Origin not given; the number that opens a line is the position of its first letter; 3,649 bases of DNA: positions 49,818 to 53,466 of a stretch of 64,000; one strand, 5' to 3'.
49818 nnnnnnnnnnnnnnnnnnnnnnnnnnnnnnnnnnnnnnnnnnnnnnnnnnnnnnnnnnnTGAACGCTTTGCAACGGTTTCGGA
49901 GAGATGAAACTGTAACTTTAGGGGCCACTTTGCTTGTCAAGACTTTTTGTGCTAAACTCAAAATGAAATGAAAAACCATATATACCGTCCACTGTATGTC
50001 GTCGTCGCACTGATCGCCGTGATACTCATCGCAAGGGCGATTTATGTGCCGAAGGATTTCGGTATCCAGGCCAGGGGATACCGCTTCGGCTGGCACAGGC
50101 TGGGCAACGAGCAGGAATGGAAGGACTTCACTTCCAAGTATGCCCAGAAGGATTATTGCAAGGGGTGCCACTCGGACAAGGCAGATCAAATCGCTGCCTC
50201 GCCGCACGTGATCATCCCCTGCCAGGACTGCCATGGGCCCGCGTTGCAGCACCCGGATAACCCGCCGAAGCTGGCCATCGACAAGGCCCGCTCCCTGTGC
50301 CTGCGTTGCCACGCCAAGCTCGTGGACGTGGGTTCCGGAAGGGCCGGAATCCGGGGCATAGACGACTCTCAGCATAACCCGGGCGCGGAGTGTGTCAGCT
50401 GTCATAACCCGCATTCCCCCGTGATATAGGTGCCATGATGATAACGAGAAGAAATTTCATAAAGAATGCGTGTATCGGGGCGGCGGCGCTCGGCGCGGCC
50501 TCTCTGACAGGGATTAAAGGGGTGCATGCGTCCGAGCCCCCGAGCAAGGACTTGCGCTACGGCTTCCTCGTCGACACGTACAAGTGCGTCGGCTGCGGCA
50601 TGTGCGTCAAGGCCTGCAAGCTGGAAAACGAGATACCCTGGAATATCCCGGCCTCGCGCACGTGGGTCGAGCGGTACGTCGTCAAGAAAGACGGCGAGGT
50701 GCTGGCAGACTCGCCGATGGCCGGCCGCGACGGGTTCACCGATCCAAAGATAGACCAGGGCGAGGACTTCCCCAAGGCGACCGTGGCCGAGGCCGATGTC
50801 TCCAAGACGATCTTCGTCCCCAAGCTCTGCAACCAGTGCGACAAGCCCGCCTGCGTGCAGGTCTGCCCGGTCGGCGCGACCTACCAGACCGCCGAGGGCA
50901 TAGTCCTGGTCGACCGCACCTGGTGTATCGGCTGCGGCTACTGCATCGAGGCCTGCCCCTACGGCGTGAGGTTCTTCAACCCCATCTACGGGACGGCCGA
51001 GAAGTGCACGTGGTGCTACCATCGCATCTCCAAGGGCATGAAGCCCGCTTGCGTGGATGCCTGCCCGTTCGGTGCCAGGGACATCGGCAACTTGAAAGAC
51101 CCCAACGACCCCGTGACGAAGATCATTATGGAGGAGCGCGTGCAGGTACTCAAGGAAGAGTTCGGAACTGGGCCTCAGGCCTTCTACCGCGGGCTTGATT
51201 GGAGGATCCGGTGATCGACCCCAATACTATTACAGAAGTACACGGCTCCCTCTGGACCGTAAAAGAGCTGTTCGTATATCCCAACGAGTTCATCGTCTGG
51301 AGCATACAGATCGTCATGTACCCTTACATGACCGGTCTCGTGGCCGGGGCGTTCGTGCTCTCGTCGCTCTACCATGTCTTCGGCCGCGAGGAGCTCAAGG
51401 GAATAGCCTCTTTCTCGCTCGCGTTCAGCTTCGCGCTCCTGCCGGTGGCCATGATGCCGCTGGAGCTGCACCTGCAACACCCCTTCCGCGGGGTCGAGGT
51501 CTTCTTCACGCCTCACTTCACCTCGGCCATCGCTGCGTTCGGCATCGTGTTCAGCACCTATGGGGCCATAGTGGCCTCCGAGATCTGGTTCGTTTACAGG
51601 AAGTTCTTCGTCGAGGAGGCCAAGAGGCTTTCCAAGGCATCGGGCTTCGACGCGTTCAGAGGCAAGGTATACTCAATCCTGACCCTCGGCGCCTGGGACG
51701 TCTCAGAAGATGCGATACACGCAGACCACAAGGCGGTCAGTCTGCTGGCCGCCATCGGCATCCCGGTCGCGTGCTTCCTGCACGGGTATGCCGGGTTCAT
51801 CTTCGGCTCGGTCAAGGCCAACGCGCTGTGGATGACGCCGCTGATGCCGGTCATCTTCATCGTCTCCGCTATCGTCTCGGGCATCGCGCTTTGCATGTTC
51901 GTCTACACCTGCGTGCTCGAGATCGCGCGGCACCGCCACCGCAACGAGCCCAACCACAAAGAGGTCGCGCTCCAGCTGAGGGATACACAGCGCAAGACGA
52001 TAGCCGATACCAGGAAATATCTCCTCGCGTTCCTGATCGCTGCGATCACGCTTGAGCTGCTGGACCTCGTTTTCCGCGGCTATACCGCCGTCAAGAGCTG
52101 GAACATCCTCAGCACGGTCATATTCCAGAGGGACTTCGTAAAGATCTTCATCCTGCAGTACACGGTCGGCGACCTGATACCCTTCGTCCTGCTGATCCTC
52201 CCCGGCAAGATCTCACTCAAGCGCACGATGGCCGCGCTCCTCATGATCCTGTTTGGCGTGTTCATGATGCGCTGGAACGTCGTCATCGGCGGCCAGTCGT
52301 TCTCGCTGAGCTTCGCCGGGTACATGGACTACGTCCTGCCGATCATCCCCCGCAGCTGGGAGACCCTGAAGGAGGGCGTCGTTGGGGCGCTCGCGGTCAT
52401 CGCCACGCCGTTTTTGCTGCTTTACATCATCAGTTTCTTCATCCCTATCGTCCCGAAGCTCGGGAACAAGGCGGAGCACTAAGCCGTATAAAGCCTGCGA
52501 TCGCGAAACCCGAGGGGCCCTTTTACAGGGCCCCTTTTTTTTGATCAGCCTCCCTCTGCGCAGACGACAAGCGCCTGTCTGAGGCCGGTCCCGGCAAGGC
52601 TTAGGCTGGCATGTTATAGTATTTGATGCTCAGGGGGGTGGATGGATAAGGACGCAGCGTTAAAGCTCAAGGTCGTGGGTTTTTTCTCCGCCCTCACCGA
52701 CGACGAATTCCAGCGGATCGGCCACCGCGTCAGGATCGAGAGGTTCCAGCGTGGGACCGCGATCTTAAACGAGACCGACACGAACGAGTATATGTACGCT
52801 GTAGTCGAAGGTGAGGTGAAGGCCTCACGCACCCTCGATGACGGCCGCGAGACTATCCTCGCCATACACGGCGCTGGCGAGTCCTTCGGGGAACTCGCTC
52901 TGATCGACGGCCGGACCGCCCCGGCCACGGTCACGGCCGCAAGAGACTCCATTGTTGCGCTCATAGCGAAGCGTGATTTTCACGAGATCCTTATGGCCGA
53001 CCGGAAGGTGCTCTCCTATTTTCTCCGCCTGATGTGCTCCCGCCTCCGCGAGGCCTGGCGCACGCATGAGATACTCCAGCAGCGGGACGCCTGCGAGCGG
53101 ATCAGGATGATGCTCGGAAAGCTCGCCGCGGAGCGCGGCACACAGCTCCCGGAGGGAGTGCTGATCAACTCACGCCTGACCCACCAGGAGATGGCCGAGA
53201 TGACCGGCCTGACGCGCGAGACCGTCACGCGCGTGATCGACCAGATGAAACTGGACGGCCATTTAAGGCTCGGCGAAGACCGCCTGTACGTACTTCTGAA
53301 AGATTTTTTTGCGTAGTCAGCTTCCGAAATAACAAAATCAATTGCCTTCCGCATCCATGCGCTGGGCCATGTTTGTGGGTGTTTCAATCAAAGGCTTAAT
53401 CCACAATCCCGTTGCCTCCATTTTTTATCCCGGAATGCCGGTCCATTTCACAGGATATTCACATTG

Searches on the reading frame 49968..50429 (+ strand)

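Call 4: search_protein_families(library=pfam, proteins=[window:49968-50429:+], max_evalue=0.1)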
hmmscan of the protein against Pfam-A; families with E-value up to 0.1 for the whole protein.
window:49968-50429:+ (153 aa): 6 families
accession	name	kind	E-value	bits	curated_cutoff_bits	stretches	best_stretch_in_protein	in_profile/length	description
PF14537.11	Cytochrom_c3_2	-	3.9e-08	34.1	25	1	84-150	8-68/79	Cytochrome c3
PF09699.15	Paired_CXXCH_1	-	5e-08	32.9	20.6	1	85-118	9-39/41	Doubled CXXCH motif (Paired_CXXCH_1)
PF14522.11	Cytochrome_C7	-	5.6e-07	29.7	24.8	1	107-149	12-51/67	Cytochrome c7 and related cytochrome c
PF22113.1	Mtrc-MtrF_II-IV_dom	-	4.4e-05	23.5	30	2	107-149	119-166/176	Outer membrane cytochrome MtrC/MtrF-like, domains II/IV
PF02085.21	Cytochrom_CIII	-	0.0065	17.2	22.9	1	79-148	27-84/101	Class III cytochrome C family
PF13435.11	Cytochrome_C554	-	0.018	16.4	20.8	0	64-146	2-83/84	Cytochrome c554 and c-prime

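Call 7: search_protein_families(library=ncbifam, proteins=[window:49968-50429:+], max_evalue=0.1)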
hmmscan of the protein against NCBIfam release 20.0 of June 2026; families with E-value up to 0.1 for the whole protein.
window:49968-50429:+ (153 aa): 9 families
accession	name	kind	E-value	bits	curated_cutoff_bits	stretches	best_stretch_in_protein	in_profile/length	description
TIGR01905.1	paired_CXXCH_1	subfamily_domain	1.5e-06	28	25.2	1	85-117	9-38/41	doubled CXXCH domain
TIGR03508.1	decahem_SO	subfamily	2.7e-06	27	192.2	1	55-150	64-154/258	DmsE family decaheme c-type cytochrome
NF041028.1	decahem_GSU2203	exception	0.00032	20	325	1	53-152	140-235/317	GSU2203 family decaheme c-type cytochrome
NF041198.1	UshA_like_PCGU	equivalog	0.00076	18.2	275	1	83-117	473-510/519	UshA-like (seleno)protein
TIGR03153.1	cytochr_NrfH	equivalog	0.0012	18.9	134.2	0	109-147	103-134/138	cytochrome c nitrite reductase small subunit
NF040968.1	FeS_ExtO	equivalog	0.004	16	200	1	59-122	19-76/416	selenite/tellurite reduction operon b-type cytochrome iron-sulfur cluster-binding subunit ExtO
TIGR03507.1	decahem_SO1788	subfamily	0.0057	15.2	209.3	1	110-149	491-520/672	OmcA/MtrC family decaheme c-type cytochrome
TIGR04257.1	nanowire_3heme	domain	0.059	13.5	40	1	109-148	24-60/75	c(7)-type cytochrome triheme domain-containing protein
TIGR04315.1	octaheme_Shew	subfamily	0.077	12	375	0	56-102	214-262/440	tetrathionate reductase family octaheme c-type cytochrome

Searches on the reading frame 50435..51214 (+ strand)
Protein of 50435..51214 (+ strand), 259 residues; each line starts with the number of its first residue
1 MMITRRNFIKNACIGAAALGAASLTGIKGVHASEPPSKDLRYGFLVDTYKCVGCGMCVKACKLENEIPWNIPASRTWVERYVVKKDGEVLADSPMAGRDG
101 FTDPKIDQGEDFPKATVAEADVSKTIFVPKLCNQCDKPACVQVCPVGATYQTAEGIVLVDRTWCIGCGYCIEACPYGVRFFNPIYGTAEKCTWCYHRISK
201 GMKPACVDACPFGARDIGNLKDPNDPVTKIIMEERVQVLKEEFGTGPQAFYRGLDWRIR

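Call 4: search_protein_families(library=pfam, proteins=[window:50435-51214:+], max_evalue=0.1)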
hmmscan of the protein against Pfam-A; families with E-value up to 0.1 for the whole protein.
window:50435-51214:+ (259 aa): 19 families
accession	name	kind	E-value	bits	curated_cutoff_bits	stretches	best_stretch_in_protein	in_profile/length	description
PF13247.11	Fer4_11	-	8.8e-25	87.3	26.2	1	125-219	3-99/100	4Fe-4S dicluster domain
PF12797.12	Fer4_2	-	1.3e-14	53.4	24.5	2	156-176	2-22/22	4Fe-4S binding domain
PF13237.11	Fer4_10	-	1.6e-14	54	25.5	2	126-175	3-53/53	4Fe-4S dicluster domain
PF12838.12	Fer4_7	-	4.8e-14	53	27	3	50-148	1-52/52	4Fe-4S dicluster domain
PF00037.32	Fer4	-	6e-14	51.6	21.1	2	159-178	3-22/24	4Fe-4S binding domain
PF12837.12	Fer4_6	-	1.4e-13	50.5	25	3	156-178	1-23/24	4Fe-4S binding domain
PF13187.11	Fer4_9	-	6.5e-12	45.7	27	3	132-177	2-50/52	4Fe-4S dicluster domain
PF13183.11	Fer4_8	-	3.1e-09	37.7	27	1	49-147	3-67/68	4Fe-4S dicluster domain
PF12798.12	Fer4_3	-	7.7e-09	36.2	27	2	164-177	1-14/15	4Fe-4S binding domain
PF13534.11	Fer4_17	-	1.7e-08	35.3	22.2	1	50-70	1-21/61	4Fe-4S dicluster domain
PF12800.12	Fer4_4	-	1e-07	32.1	24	2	49-62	2-15/17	4Fe-4S binding domain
PF25160.1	LdpA_Fe-S-bd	-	7.5e-07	29.3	27.6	1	134-177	4-41/49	LdpA Fe-S cluster-binding domain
PF13484.11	Fer4_16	-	0.00022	22.4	30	0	162-176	51-65/66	4Fe-4S double cluster binding domain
PF14697.11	Fer4_21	-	0.00039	20.9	35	2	46-62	3-19/59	4Fe-4S dicluster domain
PF13746.11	Fer4_18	-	0.0016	19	27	0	132-174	61-95/114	4Fe-4S dicluster domain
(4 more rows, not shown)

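Call 7: search_protein_families(library=ncbifam, proteins=[window:50435-51214:+], max_evalue=0.1)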
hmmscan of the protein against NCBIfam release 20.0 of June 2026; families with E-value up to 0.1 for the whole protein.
window:50435-51214:+ (259 aa): 83 families (the best 25 are shown)
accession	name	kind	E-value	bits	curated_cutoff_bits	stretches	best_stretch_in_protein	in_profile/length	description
NF011569.0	PRK14993.1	equivalog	2.2e-59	200.8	416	2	122-255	90-225/244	tetrathionate reductase subunit TtrB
NF045797.1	DsrO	equivalog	5.7e-55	186.3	200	2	114-252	85-234/235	sulfate reduction electron transfer complex DsrMKJOP subunit DsrO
NF041715.1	arsenate_red_ArrB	equivalog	2.6e-45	154.8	450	3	187-251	160-224/233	arsenate respiratory reductase iron-sulfur subunit ArrB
TIGR03149.1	cyt_nit_nrfC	equivalog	5.1e-45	153.6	377.6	2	126-250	88-214/225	cytochrome c nitrite reductase Fe-S protein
TIGR03478.1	DMSO_red_II_bet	subfamily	1e-36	126.5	480.7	1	124-251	123-252/321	DMSO reductase family type II enzyme, iron-sulfur subunit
NF042979.1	EthbenzDh_ebdB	equivalog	7.2e-34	117.2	740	1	126-251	147-274/354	ethylbenzene dehydrogenase subunit beta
TIGR02951.1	DMSO_dmsB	equivalog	1.1e-33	116.5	214.1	2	130-221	62-154/161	DMSO/selenate family reductase complex B subunit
NF008134.0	PRK10882.1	equivalog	2.4e-31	109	263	1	3-222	2-210/329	hydrogenase 2 operon protein HybA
NF041782.1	mnquin_red_QrcC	equivalog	1.1e-30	107.1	400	3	124-182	57-119/239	menaquinone reductase iron-sulfur cluster-binding subunit QrcC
NF045715.1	sulf_resp_HmcB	equivalog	1.5e-26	93.3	420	1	5-219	2-197/307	sulfate respiration complex iron-sulfur protein HmcB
TIGR01582.1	FDH-beta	equivalog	1.6e-23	83.2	334.7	1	41-230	21-192/283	formate dehydrogenase subunit beta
TIGR01660.1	narH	equivalog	4.6e-23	81.4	524.05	1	116-232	167-284/492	nitrate reductase subunit beta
NF038355.1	FDH3_beta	equivalog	4.3e-22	79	240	2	130-194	52-121/180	formate dehydrogenase FDH3 subunit beta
NF007382.0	PRK09898.1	equivalog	1.1e-17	64.3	213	2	126-221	117-204/208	ferredoxin-like protein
NF007658.0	PRK10330.1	equivalog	6e-13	48.7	260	1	128-178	54-103/181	electron transport protein HydN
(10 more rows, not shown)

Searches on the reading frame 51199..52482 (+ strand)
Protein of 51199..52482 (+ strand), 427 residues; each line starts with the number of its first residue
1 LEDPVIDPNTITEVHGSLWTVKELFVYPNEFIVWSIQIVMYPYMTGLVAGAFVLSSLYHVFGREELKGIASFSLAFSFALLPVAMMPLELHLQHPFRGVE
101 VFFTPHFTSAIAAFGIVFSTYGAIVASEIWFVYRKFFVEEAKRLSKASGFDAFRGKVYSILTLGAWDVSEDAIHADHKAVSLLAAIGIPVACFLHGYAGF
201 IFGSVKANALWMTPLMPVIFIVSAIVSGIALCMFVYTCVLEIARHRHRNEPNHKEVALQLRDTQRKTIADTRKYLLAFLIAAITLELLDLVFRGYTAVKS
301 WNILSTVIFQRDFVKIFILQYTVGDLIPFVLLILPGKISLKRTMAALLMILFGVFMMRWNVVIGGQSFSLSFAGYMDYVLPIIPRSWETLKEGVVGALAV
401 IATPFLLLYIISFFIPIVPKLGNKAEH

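Call 4: search_protein_families(library=pfam, proteins=[window:51199-52482:+], max_evalue=0.1)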
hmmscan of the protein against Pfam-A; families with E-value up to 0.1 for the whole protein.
window:51199-52482:+ (427 aa): 1 family
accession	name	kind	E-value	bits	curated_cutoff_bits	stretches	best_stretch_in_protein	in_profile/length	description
PF03916.19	NrfD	-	7.1e-31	108.4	25.8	1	31-368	8-311/313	Polysulphide reductase, NrfD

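Call 7: search_protein_families(library=ncbifam, proteins=[window:51199-52482:+], max_evalue=0.1)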
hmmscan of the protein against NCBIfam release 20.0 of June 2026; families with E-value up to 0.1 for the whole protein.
window:51199-52482:+ (427 aa): 3 families
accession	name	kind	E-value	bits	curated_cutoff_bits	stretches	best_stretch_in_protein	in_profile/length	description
TIGR03148.1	cyt_nit_nrfD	equivalog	2e-09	37.2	347.6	1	31-253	7-214/316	cytochrome c nitrite reductase subunit NrfD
NF045798.1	DsrP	equivalog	1.4e-06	28.1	350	1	172-245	142-215/346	sulfate reduction electron transfer complex DsrMKJOP subunit DsrP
NF041784.1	mnquin_red_QrcD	equivalog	3e-06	26.8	570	1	38-420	59-403/408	menaquinone reductase integral membrane subunit QrcD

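Call 59: find_homologous_proteins(query=window:51199-52482:+, max_evalue=1e-20)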
Query window:51199-52482:+ (427 aa): 7992 proteins with E <= 1e-20 among 8000 candidates; the best 120 are listed.
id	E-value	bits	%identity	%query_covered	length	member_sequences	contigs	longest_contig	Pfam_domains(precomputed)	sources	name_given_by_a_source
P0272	2.7e-275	931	100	99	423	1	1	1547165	PF03916.20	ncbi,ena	-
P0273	2.4e-194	664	74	97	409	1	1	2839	PF03916.20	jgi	-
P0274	5.9e-194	663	73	96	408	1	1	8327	PF03916.20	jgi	jgi:Ni/Fe-hydrogenase subunit HybB-like protein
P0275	8.4e-194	662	74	96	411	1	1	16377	PF03916.20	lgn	-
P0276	8.9e-193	659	73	96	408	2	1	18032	PF03916.20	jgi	jgi:predicted membrane protein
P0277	1.3e-192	659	71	97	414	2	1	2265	PF03916.20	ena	-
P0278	6.0e-192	656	70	98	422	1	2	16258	PF03916.20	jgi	jgi:predicted membrane protein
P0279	1.4e-190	652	71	96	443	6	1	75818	PF03916.20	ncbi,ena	-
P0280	8.6e-189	646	70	97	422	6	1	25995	PF03916.20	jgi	jgi:Ni/Fe-hydrogenase subunit HybB-like protein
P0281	2.6e-188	644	72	96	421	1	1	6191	PF03916.20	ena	-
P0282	1.1e-187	642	71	97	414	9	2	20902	PF03916.20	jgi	jgi:predicted membrane protein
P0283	2.0e-186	638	68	97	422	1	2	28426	PF03916.20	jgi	jgi:Ni/Fe-hydrogenase subunit HybB-like protein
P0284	9.9e-186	636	70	96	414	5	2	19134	PF03916.20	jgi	jgi:Ni/Fe-hydrogenase subunit HybB-like protein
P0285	2.1e-185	635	69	96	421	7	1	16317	PF03916.20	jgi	jgi:predicted membrane protein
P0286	1.9e-184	632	71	96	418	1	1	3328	PF03916.20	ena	-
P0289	3.0e-184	631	70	97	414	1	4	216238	PF03916.20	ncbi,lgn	-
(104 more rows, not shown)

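Call 60: find_encoding_contigs(protein=P0284, flank=8000, max_places=2)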
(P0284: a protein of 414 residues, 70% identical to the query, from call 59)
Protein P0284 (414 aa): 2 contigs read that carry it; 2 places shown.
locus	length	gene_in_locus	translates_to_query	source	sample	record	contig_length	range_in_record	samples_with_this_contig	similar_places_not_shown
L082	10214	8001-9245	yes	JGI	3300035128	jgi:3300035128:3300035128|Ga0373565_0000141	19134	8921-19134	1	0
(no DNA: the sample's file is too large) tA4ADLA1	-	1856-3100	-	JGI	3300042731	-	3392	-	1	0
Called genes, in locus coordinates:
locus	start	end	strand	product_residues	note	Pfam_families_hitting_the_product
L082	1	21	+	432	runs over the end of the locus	PF00202:Aminotran_3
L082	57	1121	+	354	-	PF03264:Cytochrom_NNT, PF14522:Cytochrome_C7 (faint), PF09699:Paired_CXXCH_1 (faint), PF14537:Cytochrom_c3_2 (weak)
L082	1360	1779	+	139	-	PF25471:TM_PetC (weak), PF00355:Rieske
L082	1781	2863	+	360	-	PF00033:Cytochrome_B, PF13631:Cytochrom_B_N_2, PF00032:Cytochrom_B_C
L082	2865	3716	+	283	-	PF09699:Paired_CXXCH_1 (faint), PF14522:Cytochrome_C7 (faint), PF14537:Cytochrom_c3_2 (faint)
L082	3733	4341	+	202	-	PF09699:Paired_CXXCH_1 (faint), PF14522:Cytochrome_C7 (faint)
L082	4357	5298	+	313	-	PF10518:TAT_signal, PF12838:Fer4_7 (weak), PF13247:Fer4_11, PF13187:Fer4_9 (weak), PF00037:Fer4 (weak), PF12838:Fer4_7, PF13187:Fer4_9, PF13237:Fer4_10, +6 more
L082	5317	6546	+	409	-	PF03916:NrfD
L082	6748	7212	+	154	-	PF14522:Cytochrome_C7 (faint), PF14537:Cytochrom_c3_2 (weak)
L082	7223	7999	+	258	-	PF12797:Fer4_2 (weak), PF00037:Fer4 (weak), PF12838:Fer4_7, PF13183:Fer4_8 (weak), PF13237:Fer4_10 (weak), PF13247:Fer4_11, PF13187:Fer4_9 (weak), PF00037:Fer4, +9 more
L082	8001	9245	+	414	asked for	PF03916:NrfD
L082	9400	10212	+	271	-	?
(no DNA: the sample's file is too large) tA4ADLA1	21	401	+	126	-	-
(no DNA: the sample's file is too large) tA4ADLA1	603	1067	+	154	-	PF14522:Cytochrome_C7 (faint), PF14537:Cytochrom_c3_2 (weak)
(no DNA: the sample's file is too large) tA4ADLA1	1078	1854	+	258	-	PF12797:Fer4_2 (weak), PF00037:Fer4 (weak), PF12838:Fer4_7, PF13183:Fer4_8 (weak), PF13237:Fer4_10 (weak), PF13247:Fer4_11, PF13187:Fer4_9 (weak), PF00037:Fer4, +9 more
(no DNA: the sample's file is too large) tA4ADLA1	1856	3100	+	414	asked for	PF03916:NrfD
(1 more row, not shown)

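Call 61: find_encoding_contigs(protein=P0279, flank=8000, max_places=2)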
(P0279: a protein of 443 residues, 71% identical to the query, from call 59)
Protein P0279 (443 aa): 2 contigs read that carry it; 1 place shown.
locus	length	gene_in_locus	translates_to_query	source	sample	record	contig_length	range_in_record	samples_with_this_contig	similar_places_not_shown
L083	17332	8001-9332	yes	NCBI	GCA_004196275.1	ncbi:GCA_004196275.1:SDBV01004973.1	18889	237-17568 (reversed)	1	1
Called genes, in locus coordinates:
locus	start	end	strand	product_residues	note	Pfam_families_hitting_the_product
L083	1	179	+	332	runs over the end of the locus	PF03264:Cytochrom_NNT, PF14522:Cytochrome_C7 (faint), PF02085:Cytochrom_CIII (faint), PF09699:Paired_CXXCH_1 (faint), PF14537:Cytochrom_c3_2 (weak)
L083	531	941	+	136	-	PF00355:Rieske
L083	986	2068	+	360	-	PF00033:Cytochrome_B, PF13631:Cytochrom_B_N_2, PF00032:Cytochrom_B_C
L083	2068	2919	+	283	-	PF09699:Paired_CXXCH_1 (faint), PF14522:Cytochrome_C7 (faint), PF14537:Cytochrom_c3_2 (faint), PF22113:Mtrc-MtrF_II-IV_dom (faint)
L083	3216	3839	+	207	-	PF09699:Paired_CXXCH_1 (faint), PF14522:Cytochrome_C7 (faint), PF14537:Cytochrom_c3_2 (faint)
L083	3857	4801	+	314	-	PF12838:Fer4_7 (weak), PF13247:Fer4_11, PF00037:Fer4, PF12797:Fer4_2 (weak), PF12837:Fer4_6 (weak), PF13237:Fer4_10, PF12838:Fer4_7, PF13187:Fer4_9, +5 more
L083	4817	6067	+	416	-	PF03916:NrfD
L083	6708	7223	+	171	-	PF14522:Cytochrome_C7 (faint), PF14537:Cytochrom_c3_2 (weak)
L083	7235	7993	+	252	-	PF12797:Fer4_2 (weak), PF13183:Fer4_8 (weak), PF12838:Fer4_7, PF13237:Fer4_10 (weak), PF13247:Fer4_11, PF00037:Fer4, PF12797:Fer4_2 (weak), PF12837:Fer4_6 (weak), +5 more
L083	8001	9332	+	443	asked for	PF03916:NrfD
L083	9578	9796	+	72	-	PF09527:ATPase_gene1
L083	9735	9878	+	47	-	-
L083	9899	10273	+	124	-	PF03899:ATP-synt_I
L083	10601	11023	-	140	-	-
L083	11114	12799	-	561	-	PF00342:PGI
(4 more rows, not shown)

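Call 62: find_encoding_contigs(protein=P0289, flank=8000, max_places=2)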
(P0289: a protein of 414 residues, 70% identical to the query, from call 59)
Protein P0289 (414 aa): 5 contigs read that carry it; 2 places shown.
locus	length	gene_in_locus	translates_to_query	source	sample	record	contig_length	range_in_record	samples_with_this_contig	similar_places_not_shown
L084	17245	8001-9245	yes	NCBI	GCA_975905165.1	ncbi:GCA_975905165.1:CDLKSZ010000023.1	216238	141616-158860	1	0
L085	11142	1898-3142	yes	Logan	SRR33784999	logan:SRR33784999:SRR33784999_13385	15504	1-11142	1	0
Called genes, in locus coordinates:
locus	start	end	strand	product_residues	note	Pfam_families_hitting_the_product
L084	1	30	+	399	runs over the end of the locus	PF00202:Aminotran_3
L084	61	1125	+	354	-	PF03264:Cytochrom_NNT, PF14522:Cytochrome_C7 (faint), PF09699:Paired_CXXCH_1 (faint), PF14537:Cytochrom_c3_2 (weak)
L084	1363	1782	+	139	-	PF00355:Rieske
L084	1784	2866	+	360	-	PF00033:Cytochrome_B, PF13631:Cytochrom_B_N_2, PF00032:Cytochrom_B_C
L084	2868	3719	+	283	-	PF13435:Cytochrome_C554 (faint), PF14522:Cytochrome_C7 (faint), PF14537:Cytochrom_c3_2 (faint), PF22113:Mtrc-MtrF_II-IV_dom (faint), PF09699:Paired_CXXCH_1 (faint)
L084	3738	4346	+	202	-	PF14522:Cytochrome_C7 (faint)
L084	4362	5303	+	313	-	PF10518:TAT_signal (weak), PF12838:Fer4_7 (weak), PF13247:Fer4_11, PF13187:Fer4_9 (weak), PF00037:Fer4 (weak), PF12838:Fer4_7, PF13187:Fer4_9, PF13237:Fer4_10, +6 more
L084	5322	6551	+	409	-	PF03916:NrfD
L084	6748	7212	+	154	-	PF14522:Cytochrome_C7 (faint), PF14537:Cytochrom_c3_2 (weak)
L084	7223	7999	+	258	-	PF12797:Fer4_2 (weak), PF00037:Fer4 (weak), PF12838:Fer4_7, PF13187:Fer4_9 (weak), PF13237:Fer4_10 (weak), PF13247:Fer4_11, PF12797:Fer4_2 (weak), PF00037:Fer4, +9 more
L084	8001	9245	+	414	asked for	PF03916:NrfD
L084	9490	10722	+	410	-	PF05810:NinF, PF00291:PALP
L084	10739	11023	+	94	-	PF02597:ThiS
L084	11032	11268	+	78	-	PF09383:NIL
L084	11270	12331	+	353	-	PF00291:PALP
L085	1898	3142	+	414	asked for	PF03916:NrfD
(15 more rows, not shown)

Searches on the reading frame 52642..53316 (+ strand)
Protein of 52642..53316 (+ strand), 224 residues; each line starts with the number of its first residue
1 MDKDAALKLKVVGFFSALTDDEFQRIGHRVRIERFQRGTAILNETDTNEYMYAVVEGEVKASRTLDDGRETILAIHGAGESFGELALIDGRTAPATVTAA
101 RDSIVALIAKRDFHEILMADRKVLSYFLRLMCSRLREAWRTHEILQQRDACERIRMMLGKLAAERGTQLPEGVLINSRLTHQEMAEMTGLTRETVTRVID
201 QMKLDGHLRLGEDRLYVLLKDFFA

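Call 4: search_protein_families(library=pfam, proteins=[window:52642-53316:+], max_evalue=0.1)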
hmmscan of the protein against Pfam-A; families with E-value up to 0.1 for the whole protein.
window:52642-53316:+ (224 aa): 10 families
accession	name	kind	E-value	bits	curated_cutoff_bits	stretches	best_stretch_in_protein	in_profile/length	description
PF00027.35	cNMP_binding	-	1.2e-22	80.2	27.5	1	33-119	2-88/89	Cyclic nucleotide-binding domain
PF13545.12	HTH_Crp_2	-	2.6e-11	43.8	27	1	153-216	2-60/70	Crp-like helix-turn-helix domain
PF00325.26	Crp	-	6.2e-07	29.5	21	1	178-199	2-23/32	Bacterial regulatory proteins, crp family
PF13412.12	HTH_24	-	0.00057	19.8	21.9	1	176-206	15-45/48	Winged helix-turn-helix DNA-binding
PF13404.12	HTH_AsnC-type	-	0.0038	17.4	27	1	176-202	15-41/42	AsnC-type helix-turn-helix domain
PF12802.13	MarR_2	-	0.0051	17.4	27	1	179-213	21-55/61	MarR family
PF08279.18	HTH_11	-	0.012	16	25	1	176-206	11-43/55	HTH domain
PF12728.13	HTH_17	-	0.016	15.9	27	1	179-212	2-34/51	Helix-turn-helix domain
PF13551.12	HTH_29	-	0.022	15.3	28.1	1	177-206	10-40/64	Winged helix-turn helix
PF01047.28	MarR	-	0.067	13.5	24.6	0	179-202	18-41/59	MarR family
